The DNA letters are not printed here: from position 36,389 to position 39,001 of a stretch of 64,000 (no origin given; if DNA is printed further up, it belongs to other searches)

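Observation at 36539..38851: Probable catalytically dead P-type ATPase homolog with long disordered basic N-terminus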

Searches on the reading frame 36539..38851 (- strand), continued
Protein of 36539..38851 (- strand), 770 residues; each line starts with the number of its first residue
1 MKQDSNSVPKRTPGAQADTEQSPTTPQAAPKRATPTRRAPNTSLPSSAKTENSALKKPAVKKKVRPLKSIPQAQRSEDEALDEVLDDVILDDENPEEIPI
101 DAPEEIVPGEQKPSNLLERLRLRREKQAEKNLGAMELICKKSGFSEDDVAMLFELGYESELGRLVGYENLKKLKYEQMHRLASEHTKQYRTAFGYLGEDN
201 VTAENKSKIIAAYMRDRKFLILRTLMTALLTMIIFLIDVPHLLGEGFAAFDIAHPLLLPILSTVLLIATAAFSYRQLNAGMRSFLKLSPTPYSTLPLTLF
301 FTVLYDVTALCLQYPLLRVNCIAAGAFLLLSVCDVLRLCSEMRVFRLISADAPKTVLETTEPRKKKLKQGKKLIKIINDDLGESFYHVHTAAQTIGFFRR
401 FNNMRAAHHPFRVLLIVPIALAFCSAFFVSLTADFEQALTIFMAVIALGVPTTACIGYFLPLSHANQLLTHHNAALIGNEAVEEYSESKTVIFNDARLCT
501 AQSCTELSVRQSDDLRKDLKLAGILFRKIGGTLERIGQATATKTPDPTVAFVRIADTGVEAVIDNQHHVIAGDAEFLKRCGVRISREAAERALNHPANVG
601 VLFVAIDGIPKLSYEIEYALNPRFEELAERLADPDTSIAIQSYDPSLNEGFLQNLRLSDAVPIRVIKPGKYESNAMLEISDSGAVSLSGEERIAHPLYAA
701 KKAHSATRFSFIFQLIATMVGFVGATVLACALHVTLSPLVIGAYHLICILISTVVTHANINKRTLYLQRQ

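Call 27: fold_search(model_id=the predicted structure, library=pdb)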
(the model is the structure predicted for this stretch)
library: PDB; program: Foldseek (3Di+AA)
matches with E <= 10: 418; with E <= 0.001: 161
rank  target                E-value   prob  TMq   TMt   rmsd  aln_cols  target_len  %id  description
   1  4bbj                  4.7e-16  1.00  0.41  0.47  12.0       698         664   14  Copper-transporting PIB-ATPase in complex with beryllium fluoride representing the E2P state (released 2013-12-11)
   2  3rfu_A                1.4e-14  1.00  0.39  0.44  12.9       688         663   13  Crystal structure of a copper-transporting PIB-type ATPase (released 2011-06-29)
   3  7r0g_A                4.2e-14  1.00  0.42  0.48  13.2       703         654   13  STRUCTURAL BASIS OF ION UPTAKE IN COPPER-TRANSPORTING P1B-TYPE ATPASES (released 2022-09-14)
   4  7xun                  4.2e-14  1.00  0.41  0.42  13.1       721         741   12  Structure of ATP7B C983S/C985S/D1027A mutant (released 2023-04-26)
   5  7si6                  5.5e-14  1.00  0.38  0.34  13.5       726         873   11  Structure of ATP7B in state 1 (released 2022-03-16)
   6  7si3                  2.8e-13  1.00  0.38  0.34  14.5       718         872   12  Consensus structure of ATP7B (released 2022-03-16)
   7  7r0g_B                5.3e-13  1.00  0.45  0.52  12.5       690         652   12  STRUCTURAL BASIS OF ION UPTAKE IN COPPER-TRANSPORTING P1B-TYPE ATPASES (released 2022-09-14)
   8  7xuk                  5.3e-13  1.00  0.42  0.40  14.7       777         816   12  Structure of ATP7B C983S/C985S/D1027A mutant in presence of ATOX1 (released 2023-04-26)
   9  7si7                  7.2e-13  1.00  0.39  0.41  14.0       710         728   12  Structure of ATP7B in state 2 (released 2022-03-16)
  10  8q73                  1.0e-12  1.00  0.39  0.38  14.1       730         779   11  Copper-transporting ATPase HMA4 in E1 state apo (released 2024-06-26)
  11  4umw                  3.6e-12  1.00  0.36  0.44  12.5       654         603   12  CRYSTAL STRUCTURE OF A ZINC-TRANSPORTING PIB-TYPE ATPASE IN E2.PI STATE (released 2014-08-13)
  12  7qbz                  1.9e-11  1.00  0.32  0.37  13.0       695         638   14  Crystal structure Cadmium translocating P-type ATPase (released 2022-03-23)
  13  9zwk_B                3.4e-11  1.00  0.40  0.44  12.1       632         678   10  High-resolution cryo-EM structure of KdpFABC in the E1 state in lipid nanodisc (released 2026-04-01)
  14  5mrw_B                4.7e-11  1.00  0.28  0.31  14.9       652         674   11  Structure of the KdpFABC complex (released 2017-06-21)
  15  9oc4_B                7.8e-11  1.00  0.38  0.41  12.1       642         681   10  High-resolution cryo-EM structure of KdpFABC in the E1P-ADP state in lipid nanodisc (released 2025-05-21)
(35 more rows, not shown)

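Call 31: search_protein_representatives(alignment_id=A1)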
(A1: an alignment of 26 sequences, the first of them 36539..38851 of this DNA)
Query: 26 sequences, 778 profile positions. Proteins with E-value up to 0.001 (for the whole library): 2382; up to 1e-10: 1713; up to 1e-30: 703. The best 150 are listed.
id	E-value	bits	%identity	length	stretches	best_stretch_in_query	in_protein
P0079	0.0e+00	1212.0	-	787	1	1-777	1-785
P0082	0.0e+00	1106.4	-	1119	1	2-774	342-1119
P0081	0.0e+00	1096.4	-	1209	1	1-774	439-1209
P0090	0.0e+00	1088.3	-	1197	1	1-773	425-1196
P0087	0.0e+00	1078.9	-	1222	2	1-776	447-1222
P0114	0.0e+00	1075.7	-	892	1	1-777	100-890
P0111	0.0e+00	1061.9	-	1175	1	1-775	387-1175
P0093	0.0e+00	1058.8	-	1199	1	1-773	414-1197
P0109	0.0e+00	1027.3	-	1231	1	12-776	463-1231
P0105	0.0e+00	1018.6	-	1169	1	12-776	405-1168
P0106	6.4e-294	993.9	-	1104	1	1-776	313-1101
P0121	1.3e-293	992.9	-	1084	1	17-774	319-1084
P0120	3.7e-292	988.1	-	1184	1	1-776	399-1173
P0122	5.7e-291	984.2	-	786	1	1-777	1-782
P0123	6.3e-281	950.9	-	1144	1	15-774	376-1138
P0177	3.3e-124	432.7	-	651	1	146-767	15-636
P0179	1.4e-118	414.1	-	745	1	100-761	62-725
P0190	7.5e-88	312.5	-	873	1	140-766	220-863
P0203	8.9e-79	282.4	-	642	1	148-764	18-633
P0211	7.0e-76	272.9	-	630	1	156-768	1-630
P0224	2.0e-70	254.8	-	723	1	130-774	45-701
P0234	1.2e-68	248.9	-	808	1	150-765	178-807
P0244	3.0e-67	244.3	-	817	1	18-767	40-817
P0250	1.9e-66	241.7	-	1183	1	25-760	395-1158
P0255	9.1e-66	239.4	-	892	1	144-767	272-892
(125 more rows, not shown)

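Call 32: search_protein_families(library=pfam, proteins=[P0203, P0211, P0234, P0244, P0255, P0190, P0224, P0177, P0179, P0250], max_evalue=0.1)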
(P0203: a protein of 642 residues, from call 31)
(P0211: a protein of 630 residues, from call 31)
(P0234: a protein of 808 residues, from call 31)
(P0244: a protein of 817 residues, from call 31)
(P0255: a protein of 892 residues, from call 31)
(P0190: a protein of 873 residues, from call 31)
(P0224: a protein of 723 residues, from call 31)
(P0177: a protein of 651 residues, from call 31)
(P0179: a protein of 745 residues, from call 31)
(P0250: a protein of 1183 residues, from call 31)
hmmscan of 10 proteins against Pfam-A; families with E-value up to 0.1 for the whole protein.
P0203 (642 aa): 0 families

P0211 (630 aa): 0 families

P0234 (808 aa): 0 families

P0244 (817 aa): 1 family
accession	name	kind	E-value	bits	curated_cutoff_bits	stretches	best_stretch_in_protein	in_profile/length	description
PF13242.12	Hydrolase_like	-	0.085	13.2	22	0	515-541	14-40/75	HAD-hyrolase-like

P0255 (892 aa): 0 families

P0190 (873 aa): 0 families

P0224 (723 aa): 0 families

P0177 (651 aa): 1 family
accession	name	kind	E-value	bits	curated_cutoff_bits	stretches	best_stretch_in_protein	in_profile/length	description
PF08395.17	7tm_7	-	0.066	12.9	26.6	0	271-342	111-184/370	7tm Chemosensory receptor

P0179 (745 aa): 1 family
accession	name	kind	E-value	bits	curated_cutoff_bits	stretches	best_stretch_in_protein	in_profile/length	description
PF09316.15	Cmyb_C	-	0.043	13.9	27.7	1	75-163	66-150/157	C-myb, C-terminal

P0250 (1183 aa): 0 families

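Call 45: find_related_loci(query=A1, collection=genome_contigs, flank=6000)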
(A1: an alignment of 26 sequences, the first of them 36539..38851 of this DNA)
Query A1 (770 aa) in genome_contigs; peptide patterns used: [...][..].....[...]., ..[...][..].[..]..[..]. (x = any residue, [..] = any of these).
100 stretches matched a pattern; 54 encode a relative of the query (tblastn E <= 1e-3); 52 distinct loci.
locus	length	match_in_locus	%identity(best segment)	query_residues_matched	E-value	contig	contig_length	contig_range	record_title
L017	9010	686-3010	65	1-769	0e+0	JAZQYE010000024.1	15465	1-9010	MAG: Eubacteriales bacterium isolate T1900045161_TC20190155.MAGScoT_cleanbin_000021 SGB_5061_k141_982089, whole genome s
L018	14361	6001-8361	58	1-770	0e+0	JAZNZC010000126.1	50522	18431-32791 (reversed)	MAG: Eubacteriales bacterium isolate T1900044770_TS20190236.MAGScoT_cleanbin_000053 SGB_2447_k141_1841817, whole genome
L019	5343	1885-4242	58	1-770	0e+0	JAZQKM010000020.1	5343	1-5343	MAG: Eubacteriales bacterium isolate T1900044614_TS20190080.MAGScoT_cleanbin_000078 SGB_832_k141_1752666, whole genome s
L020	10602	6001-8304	60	1-770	0e+0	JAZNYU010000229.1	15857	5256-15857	MAG: Eubacteriales bacterium isolate T1900044774_TS20190240.MAGScoT_cleanbin_000022 SGB_2467_k141_2202441, whole genome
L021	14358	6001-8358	57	1-770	0e+0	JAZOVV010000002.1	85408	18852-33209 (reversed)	MAG: Eubacteriales bacterium isolate T1900045525_YK20190219.MAGScoT_cleanbin_000018 SGB_7680_k141_1365450, whole genome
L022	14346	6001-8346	58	1-770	0e+0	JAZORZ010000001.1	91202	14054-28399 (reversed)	MAG: Eubacteriales bacterium isolate T1900045550_YK20190244.MAGScoT_cleanbin_000007 SGB_7869_k141_1032632, whole genome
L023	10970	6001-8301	58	16-770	0e+0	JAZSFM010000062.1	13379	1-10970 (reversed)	MAG: Eubacteriales bacterium isolate T1900044581_TS20190047.MAGScoT_cleanbin_000042 SGB_572_k141_2132626, whole genome s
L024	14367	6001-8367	58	1-770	0e+0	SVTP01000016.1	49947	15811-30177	MAG: Oscillospiraceae bacterium isolate SIG698 NODE_15946_length_49947_cov_3.446507, whole genome shotgun sequence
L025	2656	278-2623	56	1-770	0e+0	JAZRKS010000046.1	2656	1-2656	MAG: Eubacteriales bacterium isolate T1900045445_YK20190136.MAGScoT_cleanbin_000046 SGB_7148_k141_2090200, whole genome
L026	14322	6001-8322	58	1-770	0e+0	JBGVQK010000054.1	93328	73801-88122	MAG: Eubacteriales bacterium isolate fecal_MAG_166 fecal_MAG_166_contig_0054, whole genome shotgun sequence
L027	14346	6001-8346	59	2-770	0e+0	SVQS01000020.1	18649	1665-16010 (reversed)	MAG: Oscillospiraceae bacterium isolate SIG623 NODE_13298_length_18649_cov_2.643721, whole genome shotgun sequence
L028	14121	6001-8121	52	67-770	0e+0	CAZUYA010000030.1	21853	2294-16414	MAG TPA_asm: uncultured Ruminococcus sp. isolate SRP225648_co1_141 genome assembly, contig: NODE_5606_length_21853_cov_8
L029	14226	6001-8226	51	20-769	0e+0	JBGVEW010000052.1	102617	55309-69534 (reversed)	MAG: Eubacteriales bacterium isolate fecal_MAG_404 fecal_MAG_404_contig_0052, whole genome shotgun sequence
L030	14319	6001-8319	51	20-769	0e+0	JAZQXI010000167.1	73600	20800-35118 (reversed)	MAG: Eubacteriales bacterium isolate T1900045162_TC20190156.MAGScoT_cleanbin_000017 SGB_5087_k141_88524, whole genome sh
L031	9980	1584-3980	50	1-769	0e+0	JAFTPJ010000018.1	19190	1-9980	MAG: Clostridia bacterium isolate RGIG4028 Roe_deer_Cecum-5__c60170, whole genome shotgun sequence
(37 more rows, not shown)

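Call 46: find_encoding_contigs(protein=P0002, flank=3000, max_places=1)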
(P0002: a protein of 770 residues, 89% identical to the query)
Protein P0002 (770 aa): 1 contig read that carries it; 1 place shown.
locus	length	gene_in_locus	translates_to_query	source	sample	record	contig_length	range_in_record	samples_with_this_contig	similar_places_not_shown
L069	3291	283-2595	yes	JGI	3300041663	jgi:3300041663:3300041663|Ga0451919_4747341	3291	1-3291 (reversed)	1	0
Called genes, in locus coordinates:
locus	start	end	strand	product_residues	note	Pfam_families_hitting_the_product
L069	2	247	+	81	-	?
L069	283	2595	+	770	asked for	-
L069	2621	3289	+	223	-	?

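Call 53: find_encoding_contigs(protein=P0244, flank=6000, max_places=1)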
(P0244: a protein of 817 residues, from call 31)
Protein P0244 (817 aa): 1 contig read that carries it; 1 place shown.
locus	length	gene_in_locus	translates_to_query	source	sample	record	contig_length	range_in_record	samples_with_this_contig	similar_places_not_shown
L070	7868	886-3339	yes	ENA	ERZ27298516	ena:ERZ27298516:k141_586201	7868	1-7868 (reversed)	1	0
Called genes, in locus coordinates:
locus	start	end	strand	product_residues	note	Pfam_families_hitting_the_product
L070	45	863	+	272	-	PF08032:SpoU_sub_bind, PF00588:SpoU_methylase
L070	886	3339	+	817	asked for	-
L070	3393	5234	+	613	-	PF19864:Radical_SAM_N2, PF04055:Radical_SAM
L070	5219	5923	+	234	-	PF10105:DUF2344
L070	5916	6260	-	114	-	-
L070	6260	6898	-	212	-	PF04239:DUF421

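Call 54: find_encoding_contigs(protein=P0203, flank=6000, max_places=1)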
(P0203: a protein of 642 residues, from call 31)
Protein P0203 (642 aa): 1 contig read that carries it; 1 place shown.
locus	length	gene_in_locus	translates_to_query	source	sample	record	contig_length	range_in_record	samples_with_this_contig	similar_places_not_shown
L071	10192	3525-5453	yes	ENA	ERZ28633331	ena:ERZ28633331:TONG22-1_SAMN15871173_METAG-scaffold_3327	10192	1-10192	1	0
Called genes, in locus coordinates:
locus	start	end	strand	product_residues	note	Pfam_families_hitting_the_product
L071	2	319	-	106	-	?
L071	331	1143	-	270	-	PF04909:Amidohydro_2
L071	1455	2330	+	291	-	PF08032:SpoU_sub_bind, PF00588:SpoU_methylase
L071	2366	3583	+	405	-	-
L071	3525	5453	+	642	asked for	-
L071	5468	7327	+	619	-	PF19864:Radical_SAM_N2, PF04055:Radical_SAM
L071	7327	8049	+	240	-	PF10105:DUF2344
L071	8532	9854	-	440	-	-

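Call 55: find_encoding_contigs(protein=P0190, flank=6000, max_places=1)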
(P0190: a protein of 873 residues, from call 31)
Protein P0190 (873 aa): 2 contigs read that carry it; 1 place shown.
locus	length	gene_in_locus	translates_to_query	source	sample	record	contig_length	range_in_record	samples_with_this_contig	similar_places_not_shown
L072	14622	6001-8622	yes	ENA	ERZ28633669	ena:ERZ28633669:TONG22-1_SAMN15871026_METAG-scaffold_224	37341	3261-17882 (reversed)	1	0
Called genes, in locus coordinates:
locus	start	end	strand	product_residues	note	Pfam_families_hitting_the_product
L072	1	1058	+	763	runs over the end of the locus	PF23139:OB_YrrC, PF00633:HHH (faint), PF14520:HHH_5, PF14490:HHH_RecD2, PF13245:AAA_19, PF13604:AAA_30, PF18335:SH3_13, PF13538:UvrD_C_2, +3 more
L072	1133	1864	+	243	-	PF00156:Pribosyltran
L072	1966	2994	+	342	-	PF00022:Actin (faint), PF06723:MreB_Mbl, PF00012:HSP70, PF14450:FtsA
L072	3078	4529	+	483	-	PF01546:Peptidase_M20, PF07687:M20_dimer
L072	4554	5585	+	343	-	PF08032:SpoU_sub_bind, PF00588:SpoU_methylase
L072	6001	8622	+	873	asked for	-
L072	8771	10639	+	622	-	PF19864:Radical_SAM_N2, PF04055:Radical_SAM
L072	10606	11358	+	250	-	PF10105:DUF2344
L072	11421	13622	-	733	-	PF16875:Glyco_hydro_36N, PF02065:Melibiase, PF16874:Glyco_hydro_36C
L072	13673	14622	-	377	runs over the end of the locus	PF13303:PTS_EIIC_2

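Call 59: list_cluster_members(proteins=[P0190, P0203, P0244, P0255, P0224, P0177, P0179, P0250, P0234, P0211])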
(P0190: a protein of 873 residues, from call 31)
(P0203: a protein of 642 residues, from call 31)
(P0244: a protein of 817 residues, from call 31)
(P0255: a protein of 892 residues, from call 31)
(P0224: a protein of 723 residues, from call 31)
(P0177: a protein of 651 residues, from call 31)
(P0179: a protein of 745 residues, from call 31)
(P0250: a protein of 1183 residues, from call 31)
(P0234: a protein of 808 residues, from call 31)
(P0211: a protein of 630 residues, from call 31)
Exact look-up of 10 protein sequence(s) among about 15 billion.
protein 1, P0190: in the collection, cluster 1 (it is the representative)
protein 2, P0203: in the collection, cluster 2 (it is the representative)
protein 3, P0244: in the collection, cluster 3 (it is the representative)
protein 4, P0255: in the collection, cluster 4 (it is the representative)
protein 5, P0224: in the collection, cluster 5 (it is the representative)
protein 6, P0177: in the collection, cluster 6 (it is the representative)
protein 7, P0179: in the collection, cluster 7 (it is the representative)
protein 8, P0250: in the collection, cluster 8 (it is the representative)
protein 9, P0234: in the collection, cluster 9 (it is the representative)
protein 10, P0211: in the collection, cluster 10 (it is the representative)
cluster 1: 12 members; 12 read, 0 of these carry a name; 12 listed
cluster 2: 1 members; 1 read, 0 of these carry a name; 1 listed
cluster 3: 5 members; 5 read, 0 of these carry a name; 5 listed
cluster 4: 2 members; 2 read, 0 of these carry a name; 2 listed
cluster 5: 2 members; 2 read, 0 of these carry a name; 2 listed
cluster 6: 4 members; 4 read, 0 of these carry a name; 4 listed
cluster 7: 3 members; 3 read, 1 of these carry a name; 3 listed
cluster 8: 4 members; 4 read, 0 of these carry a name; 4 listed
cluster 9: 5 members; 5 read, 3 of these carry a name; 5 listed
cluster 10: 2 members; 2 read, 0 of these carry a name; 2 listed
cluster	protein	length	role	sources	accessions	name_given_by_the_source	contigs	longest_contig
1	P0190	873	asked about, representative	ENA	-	-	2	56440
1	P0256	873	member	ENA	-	-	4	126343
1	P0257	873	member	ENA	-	-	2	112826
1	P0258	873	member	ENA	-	-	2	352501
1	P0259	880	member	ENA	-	-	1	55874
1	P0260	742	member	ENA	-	-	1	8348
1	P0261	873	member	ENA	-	-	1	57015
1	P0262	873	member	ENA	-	-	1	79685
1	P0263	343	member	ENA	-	-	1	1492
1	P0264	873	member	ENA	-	-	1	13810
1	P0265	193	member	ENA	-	-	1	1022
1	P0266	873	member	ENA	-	-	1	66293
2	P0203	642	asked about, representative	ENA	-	-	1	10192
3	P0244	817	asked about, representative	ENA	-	-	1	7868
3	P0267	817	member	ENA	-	-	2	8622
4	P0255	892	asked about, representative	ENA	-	-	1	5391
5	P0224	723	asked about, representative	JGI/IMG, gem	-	-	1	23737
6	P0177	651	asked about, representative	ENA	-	-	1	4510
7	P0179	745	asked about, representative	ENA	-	-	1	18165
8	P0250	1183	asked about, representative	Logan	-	-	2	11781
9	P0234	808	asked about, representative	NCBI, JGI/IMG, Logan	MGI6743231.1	MAG: hypothetical protein ACOX4O_06150 [Eubacteriales bacterium] | hypothetical protein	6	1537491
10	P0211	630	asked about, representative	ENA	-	-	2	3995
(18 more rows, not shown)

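Call 95: find_encoding_contigs(protein=P0234, flank=7000, max_places=1)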
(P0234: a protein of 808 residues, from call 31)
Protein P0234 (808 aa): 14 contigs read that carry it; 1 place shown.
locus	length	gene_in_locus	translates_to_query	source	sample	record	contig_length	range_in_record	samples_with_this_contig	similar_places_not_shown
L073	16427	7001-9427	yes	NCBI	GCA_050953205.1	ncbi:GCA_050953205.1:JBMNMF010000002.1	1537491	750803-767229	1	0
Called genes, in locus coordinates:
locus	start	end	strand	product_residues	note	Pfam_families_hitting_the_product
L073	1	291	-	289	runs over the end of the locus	PF00702:Hydrolase, PF13344:Hydrolase_6, PF13242:Hydrolase_like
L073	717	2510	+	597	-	PF00496:SBP_bac_5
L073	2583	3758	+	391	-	PF00722:Glyco_hydro_16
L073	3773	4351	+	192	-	PF14277:DUF4364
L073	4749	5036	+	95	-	PF13451:zf_Tbcl, PF23477:zf_Tbcl_2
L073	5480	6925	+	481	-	PF08032:SpoU_sub_bind, PF00588:SpoU_methylase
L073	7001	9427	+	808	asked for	-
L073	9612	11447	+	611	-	PF19864:Radical_SAM_N2, PF04055:Radical_SAM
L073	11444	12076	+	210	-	PF10105:DUF2344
